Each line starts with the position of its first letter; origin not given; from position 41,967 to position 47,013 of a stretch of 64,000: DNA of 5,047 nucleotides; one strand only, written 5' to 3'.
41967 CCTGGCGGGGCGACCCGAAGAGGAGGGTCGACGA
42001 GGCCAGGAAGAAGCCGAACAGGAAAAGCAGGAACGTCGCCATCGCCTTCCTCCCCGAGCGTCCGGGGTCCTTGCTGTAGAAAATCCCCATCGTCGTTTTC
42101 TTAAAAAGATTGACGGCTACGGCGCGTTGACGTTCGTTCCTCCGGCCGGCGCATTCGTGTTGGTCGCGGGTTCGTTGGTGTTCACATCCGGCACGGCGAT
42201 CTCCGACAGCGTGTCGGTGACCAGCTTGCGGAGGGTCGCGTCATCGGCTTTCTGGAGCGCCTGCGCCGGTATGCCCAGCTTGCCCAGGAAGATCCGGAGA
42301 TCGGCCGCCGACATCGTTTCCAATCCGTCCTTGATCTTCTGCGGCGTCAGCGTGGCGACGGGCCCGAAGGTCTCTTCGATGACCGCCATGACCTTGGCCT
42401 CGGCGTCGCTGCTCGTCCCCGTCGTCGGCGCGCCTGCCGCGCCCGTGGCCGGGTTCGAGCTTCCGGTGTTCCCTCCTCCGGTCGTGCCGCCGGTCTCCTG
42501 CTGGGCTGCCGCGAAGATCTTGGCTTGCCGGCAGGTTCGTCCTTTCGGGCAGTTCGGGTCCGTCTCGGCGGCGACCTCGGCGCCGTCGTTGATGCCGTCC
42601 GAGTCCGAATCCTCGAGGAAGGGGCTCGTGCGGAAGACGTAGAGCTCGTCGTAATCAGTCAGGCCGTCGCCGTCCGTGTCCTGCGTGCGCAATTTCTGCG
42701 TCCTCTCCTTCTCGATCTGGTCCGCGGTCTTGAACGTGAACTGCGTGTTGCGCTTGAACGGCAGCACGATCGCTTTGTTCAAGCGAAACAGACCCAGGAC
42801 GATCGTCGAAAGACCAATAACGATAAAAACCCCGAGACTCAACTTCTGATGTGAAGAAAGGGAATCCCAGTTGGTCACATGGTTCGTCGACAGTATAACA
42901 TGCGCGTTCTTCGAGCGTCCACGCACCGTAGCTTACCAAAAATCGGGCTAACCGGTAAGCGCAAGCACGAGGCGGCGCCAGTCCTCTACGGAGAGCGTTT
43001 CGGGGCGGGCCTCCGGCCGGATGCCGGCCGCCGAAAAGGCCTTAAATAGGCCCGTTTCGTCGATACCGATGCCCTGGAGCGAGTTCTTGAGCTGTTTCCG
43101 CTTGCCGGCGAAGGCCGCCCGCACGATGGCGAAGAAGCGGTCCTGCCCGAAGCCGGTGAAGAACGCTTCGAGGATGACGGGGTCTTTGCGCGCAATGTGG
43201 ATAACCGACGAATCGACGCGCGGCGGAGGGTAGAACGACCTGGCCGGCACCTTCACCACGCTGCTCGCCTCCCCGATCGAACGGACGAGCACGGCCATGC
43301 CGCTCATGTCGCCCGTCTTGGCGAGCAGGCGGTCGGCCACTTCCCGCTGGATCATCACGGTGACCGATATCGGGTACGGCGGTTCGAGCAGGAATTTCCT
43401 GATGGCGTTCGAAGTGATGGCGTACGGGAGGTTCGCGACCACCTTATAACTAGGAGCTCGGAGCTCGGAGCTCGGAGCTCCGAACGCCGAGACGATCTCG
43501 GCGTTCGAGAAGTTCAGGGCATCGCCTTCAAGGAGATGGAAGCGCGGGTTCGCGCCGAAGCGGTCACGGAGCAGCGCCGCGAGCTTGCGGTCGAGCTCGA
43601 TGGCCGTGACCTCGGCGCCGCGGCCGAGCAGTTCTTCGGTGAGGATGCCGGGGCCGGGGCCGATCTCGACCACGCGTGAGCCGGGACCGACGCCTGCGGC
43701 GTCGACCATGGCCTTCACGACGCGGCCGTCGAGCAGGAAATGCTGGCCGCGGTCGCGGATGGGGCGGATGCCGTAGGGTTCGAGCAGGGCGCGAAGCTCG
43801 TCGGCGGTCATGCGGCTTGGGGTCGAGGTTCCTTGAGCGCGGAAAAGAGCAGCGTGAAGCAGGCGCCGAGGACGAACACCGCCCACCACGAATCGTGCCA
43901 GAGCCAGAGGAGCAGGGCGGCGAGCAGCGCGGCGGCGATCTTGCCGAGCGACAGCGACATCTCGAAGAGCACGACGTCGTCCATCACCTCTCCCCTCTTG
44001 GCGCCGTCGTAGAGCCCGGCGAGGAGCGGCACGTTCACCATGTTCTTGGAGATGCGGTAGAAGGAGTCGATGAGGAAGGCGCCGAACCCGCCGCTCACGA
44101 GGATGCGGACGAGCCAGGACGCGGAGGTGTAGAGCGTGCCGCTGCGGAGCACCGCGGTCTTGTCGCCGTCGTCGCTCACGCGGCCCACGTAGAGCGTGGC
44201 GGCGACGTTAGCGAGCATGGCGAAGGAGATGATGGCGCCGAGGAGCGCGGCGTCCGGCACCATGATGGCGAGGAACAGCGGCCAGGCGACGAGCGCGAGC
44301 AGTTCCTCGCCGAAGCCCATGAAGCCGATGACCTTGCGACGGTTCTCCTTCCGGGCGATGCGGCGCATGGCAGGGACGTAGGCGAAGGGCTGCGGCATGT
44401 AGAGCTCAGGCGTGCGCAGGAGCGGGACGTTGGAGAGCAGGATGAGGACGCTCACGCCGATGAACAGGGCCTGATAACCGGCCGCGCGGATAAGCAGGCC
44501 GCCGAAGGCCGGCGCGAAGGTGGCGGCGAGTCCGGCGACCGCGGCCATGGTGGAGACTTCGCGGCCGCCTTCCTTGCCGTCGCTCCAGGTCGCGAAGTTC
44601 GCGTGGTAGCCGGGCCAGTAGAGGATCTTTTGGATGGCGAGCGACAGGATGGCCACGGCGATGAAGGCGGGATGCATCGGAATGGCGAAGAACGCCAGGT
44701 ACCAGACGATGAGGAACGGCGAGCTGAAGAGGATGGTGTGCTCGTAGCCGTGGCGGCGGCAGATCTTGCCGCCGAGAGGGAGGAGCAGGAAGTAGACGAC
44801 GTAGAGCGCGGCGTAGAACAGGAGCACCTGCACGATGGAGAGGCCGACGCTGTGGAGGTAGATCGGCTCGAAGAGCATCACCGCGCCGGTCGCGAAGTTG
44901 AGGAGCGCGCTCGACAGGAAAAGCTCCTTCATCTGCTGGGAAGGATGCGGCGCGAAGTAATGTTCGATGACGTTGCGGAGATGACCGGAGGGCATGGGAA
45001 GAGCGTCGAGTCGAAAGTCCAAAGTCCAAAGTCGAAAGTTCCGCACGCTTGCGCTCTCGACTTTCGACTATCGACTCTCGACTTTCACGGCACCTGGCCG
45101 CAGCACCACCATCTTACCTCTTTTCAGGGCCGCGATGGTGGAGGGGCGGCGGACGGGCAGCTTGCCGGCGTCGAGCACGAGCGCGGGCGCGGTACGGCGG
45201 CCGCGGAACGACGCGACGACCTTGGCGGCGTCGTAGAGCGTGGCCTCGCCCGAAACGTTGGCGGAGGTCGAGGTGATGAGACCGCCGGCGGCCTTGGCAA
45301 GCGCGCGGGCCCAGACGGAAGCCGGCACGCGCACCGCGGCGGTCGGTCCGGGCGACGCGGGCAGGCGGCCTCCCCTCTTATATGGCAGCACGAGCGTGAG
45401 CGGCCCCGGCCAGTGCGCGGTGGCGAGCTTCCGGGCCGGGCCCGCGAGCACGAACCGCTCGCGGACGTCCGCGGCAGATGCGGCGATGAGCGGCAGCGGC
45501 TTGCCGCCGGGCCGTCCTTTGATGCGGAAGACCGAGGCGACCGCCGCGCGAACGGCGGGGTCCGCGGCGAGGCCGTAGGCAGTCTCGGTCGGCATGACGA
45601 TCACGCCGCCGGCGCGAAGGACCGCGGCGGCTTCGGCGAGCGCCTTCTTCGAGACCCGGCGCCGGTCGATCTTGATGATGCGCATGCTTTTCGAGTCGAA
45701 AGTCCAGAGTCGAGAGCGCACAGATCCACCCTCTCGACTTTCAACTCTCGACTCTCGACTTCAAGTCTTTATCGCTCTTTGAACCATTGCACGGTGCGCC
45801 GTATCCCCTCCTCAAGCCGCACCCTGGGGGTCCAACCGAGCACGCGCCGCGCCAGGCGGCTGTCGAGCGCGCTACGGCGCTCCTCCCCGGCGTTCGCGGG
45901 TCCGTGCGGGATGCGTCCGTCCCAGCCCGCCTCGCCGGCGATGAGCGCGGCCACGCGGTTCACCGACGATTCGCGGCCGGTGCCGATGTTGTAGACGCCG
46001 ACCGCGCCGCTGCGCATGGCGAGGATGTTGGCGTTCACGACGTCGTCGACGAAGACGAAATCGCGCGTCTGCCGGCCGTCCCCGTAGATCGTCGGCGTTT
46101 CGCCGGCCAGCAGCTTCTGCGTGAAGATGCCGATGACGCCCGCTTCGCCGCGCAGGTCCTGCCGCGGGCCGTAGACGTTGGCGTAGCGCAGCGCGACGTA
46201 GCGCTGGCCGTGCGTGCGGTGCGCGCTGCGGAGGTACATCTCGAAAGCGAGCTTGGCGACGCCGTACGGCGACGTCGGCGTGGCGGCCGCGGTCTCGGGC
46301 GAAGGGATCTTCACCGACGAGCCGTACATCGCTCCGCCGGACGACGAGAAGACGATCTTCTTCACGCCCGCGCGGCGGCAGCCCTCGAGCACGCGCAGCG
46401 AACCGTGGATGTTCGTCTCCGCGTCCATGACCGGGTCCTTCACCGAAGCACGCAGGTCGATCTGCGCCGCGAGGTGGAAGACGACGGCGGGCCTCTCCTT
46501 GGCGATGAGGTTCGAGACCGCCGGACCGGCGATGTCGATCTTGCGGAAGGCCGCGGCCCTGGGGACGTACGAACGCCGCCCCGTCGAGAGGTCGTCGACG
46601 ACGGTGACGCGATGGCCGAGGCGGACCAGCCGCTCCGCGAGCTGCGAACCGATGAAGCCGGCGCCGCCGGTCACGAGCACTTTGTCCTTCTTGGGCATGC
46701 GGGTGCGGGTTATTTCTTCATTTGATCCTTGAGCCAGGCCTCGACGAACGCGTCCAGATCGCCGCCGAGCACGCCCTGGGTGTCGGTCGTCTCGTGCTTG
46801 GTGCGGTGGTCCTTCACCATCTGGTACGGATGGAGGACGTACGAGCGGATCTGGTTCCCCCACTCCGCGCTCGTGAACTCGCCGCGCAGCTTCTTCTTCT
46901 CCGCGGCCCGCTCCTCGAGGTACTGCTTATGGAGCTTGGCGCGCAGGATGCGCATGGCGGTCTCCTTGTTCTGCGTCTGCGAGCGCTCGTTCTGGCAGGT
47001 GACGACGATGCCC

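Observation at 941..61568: Genome-wide family of gene-boundary hairpins whose arms are tandem 7-nt (sometimes 8-nt) units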

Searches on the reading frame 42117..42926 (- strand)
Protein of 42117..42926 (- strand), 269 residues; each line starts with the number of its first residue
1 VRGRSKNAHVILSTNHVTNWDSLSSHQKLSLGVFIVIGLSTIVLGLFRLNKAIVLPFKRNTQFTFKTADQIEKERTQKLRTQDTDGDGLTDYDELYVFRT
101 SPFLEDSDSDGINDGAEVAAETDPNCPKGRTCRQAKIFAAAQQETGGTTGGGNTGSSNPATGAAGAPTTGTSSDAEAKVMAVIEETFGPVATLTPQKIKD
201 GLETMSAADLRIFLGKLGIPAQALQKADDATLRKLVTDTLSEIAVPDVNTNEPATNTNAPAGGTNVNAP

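Call 49: search_protein_families(library=pfam, proteins=[window:42117-42926:-])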
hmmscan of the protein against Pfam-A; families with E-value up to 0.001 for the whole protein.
window:42117-42926:- (269 aa): 1 family
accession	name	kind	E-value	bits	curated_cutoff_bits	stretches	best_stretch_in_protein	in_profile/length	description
PF18884.5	TSP3_bac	-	7.1e-10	39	25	1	106-125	1-20/22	Bacterial TSP3 repeat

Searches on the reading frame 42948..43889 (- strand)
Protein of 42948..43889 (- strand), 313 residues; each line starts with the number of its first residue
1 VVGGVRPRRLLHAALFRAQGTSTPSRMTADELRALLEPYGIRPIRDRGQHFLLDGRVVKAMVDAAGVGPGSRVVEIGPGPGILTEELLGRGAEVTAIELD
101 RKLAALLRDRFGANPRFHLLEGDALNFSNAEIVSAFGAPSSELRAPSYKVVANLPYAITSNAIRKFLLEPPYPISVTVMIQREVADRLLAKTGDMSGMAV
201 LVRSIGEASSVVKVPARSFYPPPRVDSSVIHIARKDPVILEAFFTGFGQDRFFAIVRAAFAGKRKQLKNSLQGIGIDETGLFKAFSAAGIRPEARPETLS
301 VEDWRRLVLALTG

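Call 49: search_protein_families(library=pfam, proteins=[window:42948-43889:-])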
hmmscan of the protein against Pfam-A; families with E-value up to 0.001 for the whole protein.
window:42948-43889:- (313 aa): 3 families
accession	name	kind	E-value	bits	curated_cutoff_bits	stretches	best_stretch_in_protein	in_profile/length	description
PF00398.26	RrnaAD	-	2.6e-48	164.9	24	1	46-310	7-260/263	Ribosomal RNA adenine dimethylase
PF13649.12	Methyltransf_25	-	1.6e-05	25.9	27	1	73-129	1-60/97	Methyltransferase domain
PF08241.18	Methyltransf_11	-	0.00051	21.1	21.2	1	74-126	1-53/95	Methyltransferase domain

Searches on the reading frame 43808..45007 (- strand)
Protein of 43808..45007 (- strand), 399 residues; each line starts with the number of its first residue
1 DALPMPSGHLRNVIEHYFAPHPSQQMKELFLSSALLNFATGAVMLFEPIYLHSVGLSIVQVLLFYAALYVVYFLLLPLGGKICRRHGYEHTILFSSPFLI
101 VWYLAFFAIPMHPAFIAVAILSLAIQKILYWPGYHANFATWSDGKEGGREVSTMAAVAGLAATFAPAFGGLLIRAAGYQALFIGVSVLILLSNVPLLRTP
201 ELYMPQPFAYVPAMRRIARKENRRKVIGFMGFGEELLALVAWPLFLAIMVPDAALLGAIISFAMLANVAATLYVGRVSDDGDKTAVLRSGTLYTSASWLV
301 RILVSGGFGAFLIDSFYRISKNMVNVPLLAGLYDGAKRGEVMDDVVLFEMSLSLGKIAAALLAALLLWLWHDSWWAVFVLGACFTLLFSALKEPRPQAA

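Call 26: search_protein_families(library=pfam, proteins=[window:43808-45007:-])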
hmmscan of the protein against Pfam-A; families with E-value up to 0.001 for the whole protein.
window:43808-45007:- (399 aa): 1 family
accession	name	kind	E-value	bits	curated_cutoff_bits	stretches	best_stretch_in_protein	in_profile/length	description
PF07690.21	MFS_1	-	6.8e-17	61.8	33.4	1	29-199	1-174/347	Major Facilitator Superfamily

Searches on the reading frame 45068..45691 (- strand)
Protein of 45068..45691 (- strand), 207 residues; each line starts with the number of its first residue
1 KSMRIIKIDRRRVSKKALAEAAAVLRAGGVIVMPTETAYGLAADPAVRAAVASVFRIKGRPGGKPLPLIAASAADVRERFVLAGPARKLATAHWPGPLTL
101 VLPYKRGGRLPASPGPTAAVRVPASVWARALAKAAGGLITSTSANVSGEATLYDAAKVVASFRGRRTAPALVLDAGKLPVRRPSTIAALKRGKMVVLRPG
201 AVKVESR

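Call 26: search_protein_families(library=pfam, proteins=[window:45068-45691:-])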
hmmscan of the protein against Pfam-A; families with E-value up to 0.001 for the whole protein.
window:45068-45691:- (207 aa): 1 family
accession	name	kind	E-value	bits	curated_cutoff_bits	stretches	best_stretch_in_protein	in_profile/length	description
PF01300.24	Sua5_yciO_yrdC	-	8.2e-41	139.9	25.1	1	24-200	2-178/178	Telomere recombination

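Call 56: find_related_loci(query=window:45068-45685:-, collection=metagenome_contigs, flank=10000)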
Query window:45068-45685:- (205 aa) in metagenome_contigs; peptide patterns used: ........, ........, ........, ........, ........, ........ (x = any residue, [..] = any of these).
551 stretches matched a pattern; 5 encode a relative of the query (tblastn E <= 1e-3); 5 distinct loci.
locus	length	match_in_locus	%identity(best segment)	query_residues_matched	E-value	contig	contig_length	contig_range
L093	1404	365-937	45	16-202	5e-45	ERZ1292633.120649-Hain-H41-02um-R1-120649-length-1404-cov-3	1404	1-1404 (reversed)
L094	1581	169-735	41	16-204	5e-41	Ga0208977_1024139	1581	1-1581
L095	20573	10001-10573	36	10-199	1e-34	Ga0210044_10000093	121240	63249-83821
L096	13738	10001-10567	30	2-200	1e-21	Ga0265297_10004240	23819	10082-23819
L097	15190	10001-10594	28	3-199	1e-15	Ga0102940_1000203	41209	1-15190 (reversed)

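Call 57: find_homologous_proteins(query=window:45068-45685:-, max_evalue=1e-30)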
Query window:45068-45685:- (205 aa): 140 proteins with E <= 1e-30 among 8000 candidates; the best 120 are listed.
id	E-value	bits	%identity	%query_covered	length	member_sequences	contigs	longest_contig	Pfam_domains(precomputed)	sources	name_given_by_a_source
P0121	1.0e-117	409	100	100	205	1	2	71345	PF01300.25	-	-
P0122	8.9e-93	327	81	100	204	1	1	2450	PF01300.25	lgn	-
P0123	3.0e-87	309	76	99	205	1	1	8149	PF01300.25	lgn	-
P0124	1.3e-84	301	77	99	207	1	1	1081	PF01300.25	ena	-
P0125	3.4e-81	289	74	100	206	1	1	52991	PF01300.25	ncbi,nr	ncbi:MAG TPA: L-threonylcarbamoyladenylate synthase [Candidatus Eisenbacteria bacterium]|nr:L-threon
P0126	3.1e-79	283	70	99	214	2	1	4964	PF01300.25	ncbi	ncbi:MAG: hypothetical protein RL272_1012 [Candidatus Parcubacteria bacterium]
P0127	1.6e-78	281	73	96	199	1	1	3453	PF01300.25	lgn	-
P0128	4.7e-78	279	72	99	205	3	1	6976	PF01300.25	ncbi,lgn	-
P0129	5.1e-77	276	70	100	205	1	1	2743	PF01300.25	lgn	-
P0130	1.6e-76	274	70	99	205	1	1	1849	PF01300.25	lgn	-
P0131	2.5e-75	270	66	100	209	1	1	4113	PF01300.25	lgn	-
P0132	2.0e-74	267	70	99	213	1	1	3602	PF01300.25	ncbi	-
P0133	2.9e-72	260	68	99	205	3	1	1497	PF01300.25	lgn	-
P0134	3.9e-72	260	67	100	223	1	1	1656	PF01300.25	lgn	-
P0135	4.3e-72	260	68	99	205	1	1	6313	PF01300.25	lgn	-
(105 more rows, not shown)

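Call 58: find_encoding_contigs(protein=P0121, flank=10000, max_places=4)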
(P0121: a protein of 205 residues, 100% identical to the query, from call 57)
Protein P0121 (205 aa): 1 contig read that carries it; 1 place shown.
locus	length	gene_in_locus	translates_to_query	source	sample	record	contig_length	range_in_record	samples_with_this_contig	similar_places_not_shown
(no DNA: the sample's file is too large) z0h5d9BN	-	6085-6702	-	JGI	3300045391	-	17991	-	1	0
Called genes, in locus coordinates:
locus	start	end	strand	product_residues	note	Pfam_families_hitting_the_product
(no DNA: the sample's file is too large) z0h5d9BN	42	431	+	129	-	PF04932:Wzy_C (weak)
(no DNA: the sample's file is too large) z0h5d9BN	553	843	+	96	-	PF00166:Cpn10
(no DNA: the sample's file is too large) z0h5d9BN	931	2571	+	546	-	PF00118:Cpn60_TCP1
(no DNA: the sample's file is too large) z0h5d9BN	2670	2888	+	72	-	-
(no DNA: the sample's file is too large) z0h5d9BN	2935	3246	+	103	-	-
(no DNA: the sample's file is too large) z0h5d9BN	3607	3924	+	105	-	PF09685:MamF_MmsF (weak)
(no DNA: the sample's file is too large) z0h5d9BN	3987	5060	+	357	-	PF03462:PCRF, PF00472:RF-1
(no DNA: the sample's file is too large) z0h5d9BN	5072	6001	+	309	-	PF01073:3Beta_HSD, PF01370:Epimerase, PF02719:Polysacc_synt_2, PF04321:RmlD_sub_bind, PF16363:GDP_Man_Dehyd, PF13460:NAD_binding_10 (weak), PF07993:NAD_binding_4 (weak)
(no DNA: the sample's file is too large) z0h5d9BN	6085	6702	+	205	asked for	PF01300:Sua5_yciO_yrdC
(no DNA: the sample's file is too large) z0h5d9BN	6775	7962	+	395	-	PF07690:MFS_1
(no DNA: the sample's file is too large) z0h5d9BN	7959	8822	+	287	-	PF00398:RrnaAD, PF13649:Methyltransf_25 (faint)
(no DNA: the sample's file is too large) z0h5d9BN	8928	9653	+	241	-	PF18884:TSP3_bac (weak)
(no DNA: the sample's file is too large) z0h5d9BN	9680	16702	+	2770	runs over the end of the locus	?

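Call 59: find_encoding_contigs(protein=P0125, flank=10000, max_places=1)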
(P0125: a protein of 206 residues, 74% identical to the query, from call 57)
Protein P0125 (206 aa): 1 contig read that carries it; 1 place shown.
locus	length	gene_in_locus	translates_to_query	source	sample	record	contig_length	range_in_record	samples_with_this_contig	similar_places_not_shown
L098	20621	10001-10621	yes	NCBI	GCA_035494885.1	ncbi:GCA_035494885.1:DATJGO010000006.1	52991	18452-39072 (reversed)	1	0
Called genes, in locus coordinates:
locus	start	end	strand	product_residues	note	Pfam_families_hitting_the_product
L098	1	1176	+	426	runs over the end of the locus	PF08529:NusA_N, PF13184:KH_NusA_1st, PF00013:KH_1 (faint), PF26594:KH_NusA_2nd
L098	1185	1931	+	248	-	PF02096:60KD_IMP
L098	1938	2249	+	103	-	PF05239:PRC (weak)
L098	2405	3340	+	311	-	-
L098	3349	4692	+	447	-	PF04932:Wzy_C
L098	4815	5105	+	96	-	PF00166:Cpn10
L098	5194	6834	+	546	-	PF00118:Cpn60_TCP1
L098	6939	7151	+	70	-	-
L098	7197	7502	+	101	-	-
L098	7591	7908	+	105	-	PF09685:MamF_MmsF (weak)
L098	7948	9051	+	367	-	PF03462:PCRF, PF00472:RF-1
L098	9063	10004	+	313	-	PF01370:Epimerase, PF02719:Polysacc_synt_2, PF04321:RmlD_sub_bind, PF01073:3Beta_HSD, PF07993:NAD_binding_4 (faint), PF16363:GDP_Man_Dehyd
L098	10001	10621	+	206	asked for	PF01300:Sua5_yciO_yrdC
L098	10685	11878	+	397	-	PF07690:MFS_1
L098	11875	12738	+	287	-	PF00398:RrnaAD, PF13649:Methyltransf_25 (weak)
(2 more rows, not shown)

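Call 60: find_encoding_contigs(protein=P0123, flank=10000, max_places=1)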
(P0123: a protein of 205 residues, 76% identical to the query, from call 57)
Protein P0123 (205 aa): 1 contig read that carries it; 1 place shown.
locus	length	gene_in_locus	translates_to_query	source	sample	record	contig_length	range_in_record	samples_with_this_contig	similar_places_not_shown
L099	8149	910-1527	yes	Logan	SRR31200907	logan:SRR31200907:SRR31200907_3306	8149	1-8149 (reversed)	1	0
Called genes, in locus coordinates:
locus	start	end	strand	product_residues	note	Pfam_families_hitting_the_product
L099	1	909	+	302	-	?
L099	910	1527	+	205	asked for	PF01300:Sua5_yciO_yrdC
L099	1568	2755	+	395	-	PF07690:MFS_1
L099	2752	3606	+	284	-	PF00398:RrnaAD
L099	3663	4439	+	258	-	PF18884:TSP3_bac (weak)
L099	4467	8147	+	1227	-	?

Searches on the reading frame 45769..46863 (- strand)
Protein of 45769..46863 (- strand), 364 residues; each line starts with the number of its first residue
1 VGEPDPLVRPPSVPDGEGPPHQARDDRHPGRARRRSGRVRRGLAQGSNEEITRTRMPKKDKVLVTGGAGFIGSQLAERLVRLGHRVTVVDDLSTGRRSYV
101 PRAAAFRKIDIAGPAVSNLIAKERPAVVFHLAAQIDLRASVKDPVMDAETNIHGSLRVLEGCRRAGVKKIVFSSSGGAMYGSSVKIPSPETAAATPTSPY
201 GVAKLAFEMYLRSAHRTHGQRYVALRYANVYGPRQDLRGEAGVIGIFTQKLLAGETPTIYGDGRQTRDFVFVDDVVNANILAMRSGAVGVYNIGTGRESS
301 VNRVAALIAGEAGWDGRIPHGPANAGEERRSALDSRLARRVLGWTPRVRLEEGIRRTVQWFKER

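Call 26: search_protein_families(library=pfam, proteins=[window:45769-46863:-])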
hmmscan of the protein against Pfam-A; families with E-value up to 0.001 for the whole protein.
window:45769-46863:- (364 aa): 10 families
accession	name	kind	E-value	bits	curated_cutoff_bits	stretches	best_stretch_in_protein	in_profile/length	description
PF01370.27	Epimerase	-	2.5e-62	210.9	20.9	1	62-294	1-240/240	NAD dependent epimerase/dehydratase family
PF16363.11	GDP_Man_Dehyd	-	5.2e-54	184.4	27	1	63-357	1-332/332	GDP-mannose 4,6 dehydratase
PF01073.25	3Beta_HSD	-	1.1e-19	71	22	1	63-284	1-230/280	3-beta hydroxysteroid dehydrogenase/isomerase family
PF02719.21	Polysacc_synt_2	-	1.5e-15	57.6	20.2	1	62-287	1-224/293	Polysaccharide biosynthesis protein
PF04321.23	RmlD_sub_bind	-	3.7e-14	52.9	27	1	61-316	2-235/287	RmlD substrate binding domain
PF07993.18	NAD_binding_4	-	6.4e-10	39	20.1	1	126-278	90-257/258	Male sterility protein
PF13460.12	NAD_binding_10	-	1.5e-05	25.4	27.2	1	66-228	1-144/184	NAD(P)H-binding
PF00070.33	Pyr_redox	-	0.00032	21.6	22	1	66-96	5-35/82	Pyridine nucleotide-disulphide oxidoreductase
PF00106.31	adh_short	-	0.00098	19.1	26.6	0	62-92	3-33/195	short chain dehydrogenase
PF07992.20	Pyr_redox_2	-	0.00099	19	26.1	0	48-100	133-182/291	Pyridine nucleotide-disulphide oxidoreductase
